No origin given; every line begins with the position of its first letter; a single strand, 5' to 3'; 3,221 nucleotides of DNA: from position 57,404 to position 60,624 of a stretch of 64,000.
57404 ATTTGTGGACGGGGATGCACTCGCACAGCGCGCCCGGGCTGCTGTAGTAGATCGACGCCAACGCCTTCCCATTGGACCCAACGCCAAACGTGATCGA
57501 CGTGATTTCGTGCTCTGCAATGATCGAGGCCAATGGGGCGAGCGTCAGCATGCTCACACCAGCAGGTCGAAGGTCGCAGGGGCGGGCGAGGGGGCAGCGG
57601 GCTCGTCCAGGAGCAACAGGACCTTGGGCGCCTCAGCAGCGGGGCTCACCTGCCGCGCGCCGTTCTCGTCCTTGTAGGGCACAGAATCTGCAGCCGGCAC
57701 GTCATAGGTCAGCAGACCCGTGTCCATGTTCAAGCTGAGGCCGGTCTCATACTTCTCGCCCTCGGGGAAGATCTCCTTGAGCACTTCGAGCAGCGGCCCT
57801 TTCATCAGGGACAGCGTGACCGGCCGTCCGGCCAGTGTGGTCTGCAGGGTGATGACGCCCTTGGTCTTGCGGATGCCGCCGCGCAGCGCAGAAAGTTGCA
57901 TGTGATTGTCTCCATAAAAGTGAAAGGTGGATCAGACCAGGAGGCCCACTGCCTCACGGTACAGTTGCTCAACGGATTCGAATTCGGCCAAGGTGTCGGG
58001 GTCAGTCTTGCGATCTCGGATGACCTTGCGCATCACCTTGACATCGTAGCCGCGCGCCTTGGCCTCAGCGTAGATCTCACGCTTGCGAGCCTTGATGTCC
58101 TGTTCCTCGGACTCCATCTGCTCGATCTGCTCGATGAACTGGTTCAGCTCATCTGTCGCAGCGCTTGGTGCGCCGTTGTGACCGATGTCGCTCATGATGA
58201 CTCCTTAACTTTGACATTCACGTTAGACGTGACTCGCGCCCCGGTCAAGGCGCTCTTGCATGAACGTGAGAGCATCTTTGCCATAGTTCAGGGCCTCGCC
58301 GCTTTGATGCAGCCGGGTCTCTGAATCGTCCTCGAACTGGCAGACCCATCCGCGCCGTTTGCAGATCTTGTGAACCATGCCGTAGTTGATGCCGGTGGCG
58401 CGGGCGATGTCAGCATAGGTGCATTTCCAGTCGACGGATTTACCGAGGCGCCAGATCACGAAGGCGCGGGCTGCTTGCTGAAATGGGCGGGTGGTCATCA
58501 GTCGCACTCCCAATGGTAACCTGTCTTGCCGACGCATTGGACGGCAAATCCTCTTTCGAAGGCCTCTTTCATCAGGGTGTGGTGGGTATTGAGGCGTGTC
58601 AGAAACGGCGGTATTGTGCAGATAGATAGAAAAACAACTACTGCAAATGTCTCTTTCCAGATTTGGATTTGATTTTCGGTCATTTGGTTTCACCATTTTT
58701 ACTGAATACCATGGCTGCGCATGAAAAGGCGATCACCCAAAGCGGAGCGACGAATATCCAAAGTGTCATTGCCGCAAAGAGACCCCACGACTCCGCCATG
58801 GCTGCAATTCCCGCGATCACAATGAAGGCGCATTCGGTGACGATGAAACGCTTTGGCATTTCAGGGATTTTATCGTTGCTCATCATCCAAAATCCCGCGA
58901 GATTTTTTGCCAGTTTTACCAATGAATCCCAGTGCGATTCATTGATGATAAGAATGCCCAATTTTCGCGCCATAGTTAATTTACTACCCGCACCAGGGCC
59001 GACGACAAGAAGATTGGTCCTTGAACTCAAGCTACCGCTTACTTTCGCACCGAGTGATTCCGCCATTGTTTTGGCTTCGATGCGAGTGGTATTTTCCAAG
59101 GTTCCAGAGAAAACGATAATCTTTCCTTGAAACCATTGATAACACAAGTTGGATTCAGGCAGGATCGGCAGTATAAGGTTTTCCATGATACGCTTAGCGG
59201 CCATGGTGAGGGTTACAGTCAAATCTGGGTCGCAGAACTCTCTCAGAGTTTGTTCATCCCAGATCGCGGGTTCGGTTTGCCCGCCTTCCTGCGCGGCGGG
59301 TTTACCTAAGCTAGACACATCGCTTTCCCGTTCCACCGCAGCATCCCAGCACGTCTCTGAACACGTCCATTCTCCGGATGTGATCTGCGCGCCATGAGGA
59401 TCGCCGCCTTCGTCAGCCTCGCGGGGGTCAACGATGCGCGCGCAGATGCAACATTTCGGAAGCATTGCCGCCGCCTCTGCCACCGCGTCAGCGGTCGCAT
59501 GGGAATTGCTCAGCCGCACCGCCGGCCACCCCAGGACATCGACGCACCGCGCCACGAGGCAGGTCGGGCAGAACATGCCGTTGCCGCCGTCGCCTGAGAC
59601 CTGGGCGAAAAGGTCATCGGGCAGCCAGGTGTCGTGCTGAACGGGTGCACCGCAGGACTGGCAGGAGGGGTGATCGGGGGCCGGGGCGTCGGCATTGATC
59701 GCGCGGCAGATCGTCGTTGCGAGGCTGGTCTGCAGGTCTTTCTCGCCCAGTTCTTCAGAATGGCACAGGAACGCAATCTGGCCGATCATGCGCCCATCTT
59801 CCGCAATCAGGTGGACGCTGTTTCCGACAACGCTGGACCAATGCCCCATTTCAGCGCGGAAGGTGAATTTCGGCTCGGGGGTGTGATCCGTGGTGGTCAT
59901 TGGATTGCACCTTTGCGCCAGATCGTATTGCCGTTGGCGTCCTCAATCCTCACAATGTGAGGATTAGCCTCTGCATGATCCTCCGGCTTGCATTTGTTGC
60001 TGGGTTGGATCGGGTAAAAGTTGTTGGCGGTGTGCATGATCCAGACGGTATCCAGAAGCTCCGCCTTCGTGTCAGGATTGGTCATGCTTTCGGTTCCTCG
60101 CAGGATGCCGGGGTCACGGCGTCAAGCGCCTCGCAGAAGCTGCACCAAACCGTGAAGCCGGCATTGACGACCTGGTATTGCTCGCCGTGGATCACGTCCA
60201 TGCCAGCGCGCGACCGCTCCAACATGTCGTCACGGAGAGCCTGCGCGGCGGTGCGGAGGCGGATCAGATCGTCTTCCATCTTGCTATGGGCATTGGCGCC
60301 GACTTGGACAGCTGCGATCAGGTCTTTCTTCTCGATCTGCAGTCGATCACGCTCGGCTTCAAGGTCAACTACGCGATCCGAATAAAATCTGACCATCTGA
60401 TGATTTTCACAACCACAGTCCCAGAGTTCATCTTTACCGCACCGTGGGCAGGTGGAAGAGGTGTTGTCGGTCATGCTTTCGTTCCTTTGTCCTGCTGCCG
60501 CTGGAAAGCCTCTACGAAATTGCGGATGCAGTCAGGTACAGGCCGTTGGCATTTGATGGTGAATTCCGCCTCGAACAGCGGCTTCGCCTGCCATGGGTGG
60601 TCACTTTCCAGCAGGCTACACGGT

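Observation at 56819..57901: Four consecutive small early ORFs share the C-terminal tail F-(T)-x-L-L-V; two are tandem paralogues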

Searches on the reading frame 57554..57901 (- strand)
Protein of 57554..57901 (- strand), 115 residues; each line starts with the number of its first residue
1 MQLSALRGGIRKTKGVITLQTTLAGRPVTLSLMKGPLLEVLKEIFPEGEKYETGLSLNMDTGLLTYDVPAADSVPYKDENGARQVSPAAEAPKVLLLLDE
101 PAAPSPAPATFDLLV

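Call 6: search_protein_families(library=pfam, proteins=[window:57554-57901:-], max_evalue=0.1)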
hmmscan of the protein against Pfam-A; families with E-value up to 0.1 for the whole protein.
window:57554-57901:- (115 aa): 0 families

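Call 14: find_related_loci(query=window:57554-57901:-, collection=genome_contigs, flank=10000)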
Query window:57554-57901:- (115 aa) in genome_contigs; peptide patterns used: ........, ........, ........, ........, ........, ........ (x = any residue, [..] = any of these).
600 stretches matched a pattern, but none encodes a relative of the query by tblastn (E <= 1e-3).

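Call 19: search_protein_families(library=phrogs, proteins=[window:57554-57901:-], max_evalue=0.01)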
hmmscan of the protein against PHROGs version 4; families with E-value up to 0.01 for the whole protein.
window:57554-57901:- (115 aa): 0 families

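Call 25: search_dna_similar(query=window:57554-57901:-, collection=phages, mode=protein, max_evalue=0.01, max_rows=30)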
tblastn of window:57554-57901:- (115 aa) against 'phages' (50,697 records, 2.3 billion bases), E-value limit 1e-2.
Records with a match: 7; places in all: 7; records where one place covers at least 80% of the query: 1.
Best place of each record, by identity: <60% 7.
By first word of the organism name: Rhodobacter 7.
By host as written in the record: Rhodobacter capsulatus YW1 7.
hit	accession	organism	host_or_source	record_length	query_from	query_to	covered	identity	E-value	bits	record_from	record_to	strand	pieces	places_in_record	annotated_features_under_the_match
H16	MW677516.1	Rhodobacter phage RcIroh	Rhodobacter capsulatus YW1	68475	1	92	80%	34.0%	1e-3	42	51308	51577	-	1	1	58: hypothetical protein | 59: hypothetical protein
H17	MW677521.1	Rhodobacter phage RcPescado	Rhodobacter capsulatus YW1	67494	1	67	58%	39.1%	1e-3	42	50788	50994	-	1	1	57: hypothetical protein | 58: hypothetical protein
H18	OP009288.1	Rhodobacter phage RcWhiteOak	Rhodobacter capsulatus YW1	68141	1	67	58%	39.1%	1e-3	42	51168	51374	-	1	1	hypothetical protein (x2)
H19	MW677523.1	Rhodobacter phage RcRios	Rhodobacter capsulatus YW1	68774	1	67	58%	39.1%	1e-3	42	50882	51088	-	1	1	57: hypothetical protein | 58: hypothetical protein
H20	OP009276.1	Rhodobacter phage RcLkye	Rhodobacter capsulatus YW1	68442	1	67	58%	39.1%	1e-3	42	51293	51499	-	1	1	hypothetical protein (x2)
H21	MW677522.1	Rhodobacter phage RcPutin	Rhodobacter capsulatus YW1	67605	1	67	58%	39.1%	2e-3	42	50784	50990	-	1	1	57: hypothetical protein | 58: hypothetical protein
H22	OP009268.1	Rhodobacter phage RcCWillis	Rhodobacter capsulatus YW1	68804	1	64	56%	40.9%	1e-3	42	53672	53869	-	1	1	hypothetical protein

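Call 26: get_annotated_region(hit=H16, flank=17000)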
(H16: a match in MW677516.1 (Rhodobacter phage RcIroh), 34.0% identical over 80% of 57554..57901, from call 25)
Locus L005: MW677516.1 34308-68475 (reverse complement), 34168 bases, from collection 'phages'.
description: Rhodobacter phage RcIroh, complete genome.
organism: Rhodobacter phage RcIroh (NCBI taxid 2835972)
taxonomy: Viruses; Duplodnaviria; Heunggongvirae; Uroviricota; Caudoviricetes; Casjensviridae
host: Rhodobacter capsulatus YW1; source: water; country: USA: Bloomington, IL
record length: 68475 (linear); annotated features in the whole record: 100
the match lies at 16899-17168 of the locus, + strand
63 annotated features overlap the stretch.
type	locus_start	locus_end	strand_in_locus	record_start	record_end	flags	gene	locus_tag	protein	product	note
CDS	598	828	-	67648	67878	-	100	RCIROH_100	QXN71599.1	hypothetical protein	-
CDS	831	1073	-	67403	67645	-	99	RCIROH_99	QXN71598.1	hypothetical protein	-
CDS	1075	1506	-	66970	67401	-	98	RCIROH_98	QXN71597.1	hypothetical protein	-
CDS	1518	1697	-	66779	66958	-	97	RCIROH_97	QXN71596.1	membrane protein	-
CDS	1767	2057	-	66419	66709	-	96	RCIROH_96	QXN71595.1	hypothetical protein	-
CDS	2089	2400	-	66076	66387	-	95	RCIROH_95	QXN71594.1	hypothetical protein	-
CDS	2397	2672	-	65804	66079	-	94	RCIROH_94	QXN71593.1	hypothetical protein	-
CDS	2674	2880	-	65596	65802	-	93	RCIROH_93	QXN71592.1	hypothetical protein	-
CDS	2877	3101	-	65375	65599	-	92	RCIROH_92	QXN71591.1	hypothetical protein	-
CDS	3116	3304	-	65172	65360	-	91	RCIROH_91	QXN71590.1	hypothetical protein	-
CDS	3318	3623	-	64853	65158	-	90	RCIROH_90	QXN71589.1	hypothetical protein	-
CDS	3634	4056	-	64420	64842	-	89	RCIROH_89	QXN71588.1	hypothetical protein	-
CDS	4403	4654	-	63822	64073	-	88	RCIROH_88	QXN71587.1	hypothetical protein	-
CDS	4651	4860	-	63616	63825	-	87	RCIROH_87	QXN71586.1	hypothetical protein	-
CDS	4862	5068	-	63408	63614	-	86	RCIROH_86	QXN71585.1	hypothetical protein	-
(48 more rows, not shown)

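Call 70: search_solved_structures(query=A2, max_evalue=10)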
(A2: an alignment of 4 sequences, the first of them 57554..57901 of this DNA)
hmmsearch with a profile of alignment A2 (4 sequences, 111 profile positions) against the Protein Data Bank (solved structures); distinct sequences matched with E-value up to 10: 1.
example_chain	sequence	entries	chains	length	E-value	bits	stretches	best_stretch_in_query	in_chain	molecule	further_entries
8et3_Y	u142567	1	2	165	0.26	15.1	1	19-99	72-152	Stringent starvation protein B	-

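Call 71: search_solved_structures(query=A2, max_evalue=10, show_alignments=1)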
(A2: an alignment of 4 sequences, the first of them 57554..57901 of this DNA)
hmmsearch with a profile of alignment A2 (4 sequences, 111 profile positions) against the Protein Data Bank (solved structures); distinct sequences matched with E-value up to 10: 1.
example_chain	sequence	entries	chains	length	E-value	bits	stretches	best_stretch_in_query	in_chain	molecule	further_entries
8et3_Y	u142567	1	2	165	0.26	15.1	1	19-99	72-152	Stringent starvation protein B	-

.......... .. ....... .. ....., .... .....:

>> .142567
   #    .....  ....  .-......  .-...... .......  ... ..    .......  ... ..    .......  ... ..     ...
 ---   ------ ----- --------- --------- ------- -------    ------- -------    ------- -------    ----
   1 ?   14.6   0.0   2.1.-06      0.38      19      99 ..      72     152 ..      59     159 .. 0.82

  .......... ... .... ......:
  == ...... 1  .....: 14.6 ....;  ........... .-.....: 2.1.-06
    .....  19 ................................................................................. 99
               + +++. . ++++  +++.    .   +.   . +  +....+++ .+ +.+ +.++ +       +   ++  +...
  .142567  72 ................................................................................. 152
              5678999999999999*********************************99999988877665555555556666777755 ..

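Call 73: search_protein_families(library=pfam, alignment_id=A2, max_evalue=10)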
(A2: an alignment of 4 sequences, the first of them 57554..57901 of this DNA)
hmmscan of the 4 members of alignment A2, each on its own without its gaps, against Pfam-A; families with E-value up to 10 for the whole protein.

A. member 1, window:57554-57901:- (115 aa): 1 family
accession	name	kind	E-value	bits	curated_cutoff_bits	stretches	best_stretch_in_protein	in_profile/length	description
PF17736.7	Ig_C17orf99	-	0.23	12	26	1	15-75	19-81/95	C17orf99 Ig domain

B. families by the number of members that match (of 4 scanned): 1 family
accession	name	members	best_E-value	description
PF17736.7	Ig_C17orf99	1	0.23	C17orf99 Ig domain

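Call 101: find_homologous_proteins(query=window:57554-57901:-, max_evalue=0.001)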
Query window:57554-57901:- (115 aa): 2 proteins with E <= 0.001 among 45 candidates.
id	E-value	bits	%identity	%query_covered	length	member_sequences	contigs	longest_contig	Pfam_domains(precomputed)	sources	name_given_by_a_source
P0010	1.5e-65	236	99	100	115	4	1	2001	-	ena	-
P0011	1.0e-54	201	87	100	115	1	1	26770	-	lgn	-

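Call 107: search_protein_representatives(protein=window:57554-57901:-)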
Query: 115 residues. Proteins with E-value up to 0.001 (for the whole library): 35; up to 1e-10: 3; up to 1e-30: 1. The best 35 are listed.
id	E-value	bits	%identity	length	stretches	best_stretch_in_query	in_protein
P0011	3.2e-55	201.0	87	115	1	1-115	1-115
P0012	1.1e-12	64.3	46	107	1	1-115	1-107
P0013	2.0e-11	60.2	43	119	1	1-115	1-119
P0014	1.0e-09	54.7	48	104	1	2-109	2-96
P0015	2.1e-09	53.7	44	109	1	1-106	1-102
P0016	4.5e-09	52.6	52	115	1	1-67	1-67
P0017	5.4e-09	52.4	42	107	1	1-110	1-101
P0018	2.6e-07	46.9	42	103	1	1-86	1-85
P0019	2.7e-07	46.9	47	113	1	1-72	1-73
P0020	5.1e-07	46.0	44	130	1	1-114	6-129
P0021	5.2e-07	46.0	39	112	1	1-107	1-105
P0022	9.0e-07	45.2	41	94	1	1-73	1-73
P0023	2.8e-06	43.6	49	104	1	1-68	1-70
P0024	1.2e-05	41.6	43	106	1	1-114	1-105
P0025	1.4e-05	41.3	43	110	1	1-67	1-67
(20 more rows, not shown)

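Call 111: search_solved_structures(query=A7, max_evalue=10)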
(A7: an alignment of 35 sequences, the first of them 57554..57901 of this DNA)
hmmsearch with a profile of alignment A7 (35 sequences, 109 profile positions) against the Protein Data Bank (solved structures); distinct sequences matched with E-value up to 10: 2.
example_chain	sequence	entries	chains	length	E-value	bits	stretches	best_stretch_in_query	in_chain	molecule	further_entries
1jjr_A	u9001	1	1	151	1.2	12.8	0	28-48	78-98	THYROID AUTOANTIGEN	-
2vsg_A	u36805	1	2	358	1.5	12.5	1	5-51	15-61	VARIANT SURFACE GLYCOPROTEIN ILTAT 1.24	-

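Call 114: predict_structure(alignment_id=A7)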
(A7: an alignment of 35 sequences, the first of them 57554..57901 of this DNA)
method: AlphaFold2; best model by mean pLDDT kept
length: 115 residues; sequences in the alignment: 35
mean_pLDDT: 78.1   pTM: 0.54
mean pLDDT of the five models: 78.1, 77.7, 76.8, 75.3, 72.0
residues with pLDDT >= 90: 60; 70-90: 9; 50-70: 31; < 50: 15
segments of 3 or more residues with pLDDT < 50: 85-87, 89-91, 93-98
pLDDT, mean of each block of 10 residues (from residue 1): 95 96 93 97 89 93 86 59 49 50 57 68
secondary structure, 60 per line:
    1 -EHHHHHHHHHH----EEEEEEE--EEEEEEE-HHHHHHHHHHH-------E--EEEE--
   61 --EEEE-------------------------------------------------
elements in order: H3-12 E17-23 E26-32 H34-44 E55-58 E63-66

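Call 116: fold_search(model_id=the predicted structure, library=pdb)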
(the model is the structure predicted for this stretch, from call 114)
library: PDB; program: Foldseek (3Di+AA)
matches with E <= 10: 425; with E <= 0.001: 0
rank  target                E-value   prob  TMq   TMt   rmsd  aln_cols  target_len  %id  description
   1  4orl                  6.7e-01  0.18  0.23  0.24   5.7        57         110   14  Crystal structure of a DUF4783 family protein (BACOVA_04304) from Bacteroides ovatus ATCC 8483 at 1.40 A resolution (released 2014-03-05)
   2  9bpo_A                8.6e-01  0.21  0.26  0.18   5.6        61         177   15  Structure of the self-association domain of LDB2 (released 2025-03-19)
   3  4ouq                  9.2e-01  0.15  0.23  0.25   5.7        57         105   12  Crystal structure of a DUF4783 family protein (BF1468) from Bacteroides fragilis YCH46 at 1.55 A resolution (released 2014-04-30)
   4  6w40_A                1.0e+00  0.15  0.23  0.22   6.2        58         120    9  An enumerative algorithm for de novo design of proteins with diverse pocket structures (released 2020-04-08)
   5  2kqr_MODEL_1_A        1.1e+00  0.14  0.24  0.24  20.3       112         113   14  Solution structure of the N-terminal domain (residues 1-111) of Brugia malayi asparaginyl-tRNA synthetase (released 2009-12-15)
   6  3kta_B                1.2e+00  0.20  0.21  0.15   4.4        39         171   20  Structural Basis for Adenylate Kinase Activity in ABC ATPases (released 2010-06-30)
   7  6tgs                  1.2e+00  0.08  0.16  0.19   8.1        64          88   14  AtNBR1-PB1 domain (released 2020-02-12)
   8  5vfx_F                1.3e+00  0.13  0.18  0.20   7.5        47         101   13  Structure of an accessory protein of the pCW3 relaxosome in complex with the origin of transfer (oriT) DNA (released 2018-04-18)
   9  6s9t_A                1.4e+00  0.15  0.27  0.20   5.3        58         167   17  Dimerization domain of Xenopus laevis LDB1 in complex with darpin 3 (released 2019-10-09)
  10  8ow1_NN               1.5e+00  0.08  0.19  0.08   9.0        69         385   17  Cryo-EM structure of the yeast Inner kinetochore bound to a CENP-A nucleosome. (released 2023-08-09)
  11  8g3i_B                1.6e+00  0.10  0.22  0.06  11.8        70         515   17  Non-ribosomal PCP-C didomain (thioether stabilised glycolic acid) acceptor bound state (released 2023-06-14)
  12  1mi0_A                1.7e+00  0.21  0.25  0.42   6.8        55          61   14  Crystal Structure of the redesigned protein G variant NuG2 (released 2002-09-18)
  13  8bl5                  1.7e+00  0.14  0.24  0.24   4.6        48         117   10  Crystal Structure of Sam0.2 (released 2024-05-22)
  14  9czs_A                1.7e+00  0.12  0.24  0.18   5.6        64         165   12  Structure of the self-association domain of LDB2 (released 2025-08-13)
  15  8bl9                  2.0e+00  0.10  0.24  0.24   8.8        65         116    8  Crystal Structure of Sam0.7 (released 2024-05-22)
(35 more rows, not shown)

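Call 118: fold_search(model_id=the predicted structure, library=viral)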
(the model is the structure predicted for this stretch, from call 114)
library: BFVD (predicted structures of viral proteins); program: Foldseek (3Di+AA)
matches with E <= 10: 347; with E <= 0.001: 1
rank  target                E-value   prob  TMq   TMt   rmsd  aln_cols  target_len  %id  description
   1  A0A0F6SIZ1            9.5e-04  1.00  0.48  0.67   9.4        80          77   21  Uncharacterized protein [Sinorhizobium phage phiN3]
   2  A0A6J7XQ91            2.6e-02  1.00  0.42  0.56   2.9        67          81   18  Uncharacterized protein [uncultured Caudovirales phage]
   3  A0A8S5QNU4            3.3e-01  0.38  0.26  0.38   6.5        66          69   18  Uncharacterized protein [Siphoviridae sp. ctqwO1]
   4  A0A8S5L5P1            3.5e-01  0.21  0.27  0.27   6.1        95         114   12  Uncharacterized protein [MELD virus sp.]
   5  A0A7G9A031            4.0e-01  0.11  0.16  0.21  17.6        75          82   16  (no name in the UniProt tables at hand)
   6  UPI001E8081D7         4.5e-01  0.51  0.26  0.36   5.9        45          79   16  (no name look-up for this kind of identifier)
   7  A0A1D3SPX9            5.8e-01  0.20  0.24  0.34   6.3        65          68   11  (no name in the UniProt tables at hand)
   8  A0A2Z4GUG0            6.2e-01  0.09  0.16  0.17  21.9        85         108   18  (no name in the UniProt tables at hand)
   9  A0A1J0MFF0            6.6e-01  0.47  0.28  0.41   3.0        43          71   23  Uncharacterized protein [Pectobacterium phage PP101]
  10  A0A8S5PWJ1            6.6e-01  0.07  0.18  0.23  15.7        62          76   16  Uncharacterized protein [Siphoviridae sp. ct4F219]
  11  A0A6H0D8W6            8.0e-01  0.23  0.26  0.34   8.0        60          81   20  Uncharacterized protein [Pantoea phage vB_PagM_SSEM1]
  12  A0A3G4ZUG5            8.6e-01  0.10  0.13  0.04   8.7        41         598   20  Uncharacterized protein (Fragment) [Barrevirus sp.]
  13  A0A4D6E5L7            9.1e-01  0.08  0.18  0.15  15.5       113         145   18  (no name in the UniProt tables at hand)
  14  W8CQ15                9.7e-01  0.08  0.20  0.15  21.1        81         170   16  (no name in the UniProt tables at hand)
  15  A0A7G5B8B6            9.7e-01  0.08  0.15  0.04   9.9        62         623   18  Peptidase S74 domain-containing protein [Ralstonia phage Anchaing]
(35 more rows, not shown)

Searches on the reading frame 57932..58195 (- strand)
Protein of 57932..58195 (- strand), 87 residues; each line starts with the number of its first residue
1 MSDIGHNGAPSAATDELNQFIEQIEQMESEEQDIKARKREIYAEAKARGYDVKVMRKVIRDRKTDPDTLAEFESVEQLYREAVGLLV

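Call 6: search_protein_families(library=pfam, proteins=[window:57932-58195:-], max_evalue=0.1)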
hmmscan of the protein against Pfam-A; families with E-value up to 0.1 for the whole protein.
window:57932-58195:- (87 aa): 4 families
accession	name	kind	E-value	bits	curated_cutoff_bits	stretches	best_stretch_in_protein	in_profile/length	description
PF10073.14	GapR_DNA-bd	-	3.3e-26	91.1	22.6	1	13-84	1-72/72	GapR-like, DNA-binding domain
PF19954.5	EAD10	-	0.024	15.1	24.1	1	13-45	3-35/77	Effector-associated domain 10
PF06156.18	YabA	-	0.068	14.2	30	1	14-79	7-77/103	Initiation control protein YabA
PF03013.19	Pyr_excise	-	0.076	13.8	23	0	24-54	47-77/81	Pyrimidine dimer DNA glycosylase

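Call 33: find_related_loci(query=window:57932-58195:-, collection=viral_contigs, flank=10000)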
Query window:57932-58195:- (87 aa) in viral_contigs; peptide patterns used: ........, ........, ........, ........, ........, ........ (x = any residue, [..] = any of these).
20 stretches matched a pattern; 9 encode a relative of the query (tblastn E <= 1e-3); 9 distinct loci.
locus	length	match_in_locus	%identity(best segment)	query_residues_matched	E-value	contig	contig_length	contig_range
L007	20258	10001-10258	89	1-87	2e-47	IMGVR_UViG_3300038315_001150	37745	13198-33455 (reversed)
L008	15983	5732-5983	51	5-85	1e-23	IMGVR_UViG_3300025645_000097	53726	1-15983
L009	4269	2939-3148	61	16-85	9e-23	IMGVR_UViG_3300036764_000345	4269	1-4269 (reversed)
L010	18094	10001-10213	51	15-85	5e-20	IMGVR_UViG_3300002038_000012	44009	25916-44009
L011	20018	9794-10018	47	11-85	2e-19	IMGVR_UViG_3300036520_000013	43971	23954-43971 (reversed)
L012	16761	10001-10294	42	1-85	2e-17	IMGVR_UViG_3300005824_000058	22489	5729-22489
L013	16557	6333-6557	43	11-85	7e-17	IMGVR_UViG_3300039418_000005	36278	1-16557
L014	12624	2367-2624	38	1-86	8e-17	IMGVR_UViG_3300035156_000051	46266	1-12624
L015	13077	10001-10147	55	39-87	9e-14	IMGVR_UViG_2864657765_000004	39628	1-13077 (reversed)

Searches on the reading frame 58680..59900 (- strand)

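Call 6: search_protein_families(library=pfam, proteins=[window:58680-59900:-], max_evalue=0.1)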
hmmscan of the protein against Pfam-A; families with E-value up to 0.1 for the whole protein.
window:58680-59900:- (406 aa): 2 families
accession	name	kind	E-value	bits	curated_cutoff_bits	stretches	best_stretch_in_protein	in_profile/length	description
PF00533.33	BRCT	-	1.7e-13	51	21.3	1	257-322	6-72/78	BRCA1 C Terminus (BRCT) domain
PF12738.14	PTCB-BRCT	-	1.3e-05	25.6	22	1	262-320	3-60/63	twin BRCT domain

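Call 19: search_protein_families(library=phrogs, proteins=[window:58680-59900:-], max_evalue=0.01)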
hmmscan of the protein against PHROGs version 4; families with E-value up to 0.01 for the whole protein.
window:58680-59900:- (406 aa): 4 families
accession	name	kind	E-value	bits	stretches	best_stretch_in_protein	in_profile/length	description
phrog_3869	-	DNA, RNA and nucleotide metabolism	2e-10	40.8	1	257-322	581-647/656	NAD-dependent DNA ligase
phrog_2561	-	DNA, RNA and nucleotide metabolism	2.7e-10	41.7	1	256-329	87-161/167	DNA ligase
phrog_3989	-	unknown function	5.6e-05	23.6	1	251-302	201-252/296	-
phrog_3498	-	DNA, RNA and nucleotide metabolism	0.001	19.9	1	257-323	178-248/256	NAD-dependent DNA ligase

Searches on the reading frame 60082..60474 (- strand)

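Call 39: search_protein_families(library=pfam, proteins=[window:60082-60474:-], max_evalue=0.05)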
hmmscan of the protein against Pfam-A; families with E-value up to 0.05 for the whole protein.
window:60082-60474:- (130 aa): 2 families
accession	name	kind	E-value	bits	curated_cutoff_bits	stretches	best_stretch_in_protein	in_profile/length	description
PF14887.12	HMG_box_5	-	0.0041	17.5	25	1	15-79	11-76/86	HMG (high mobility group) box 5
PF07282.18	Cas12f1-like_TNB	-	0.039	14.6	26.3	1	4-24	26-48/60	Cas12f1-like, TNB domain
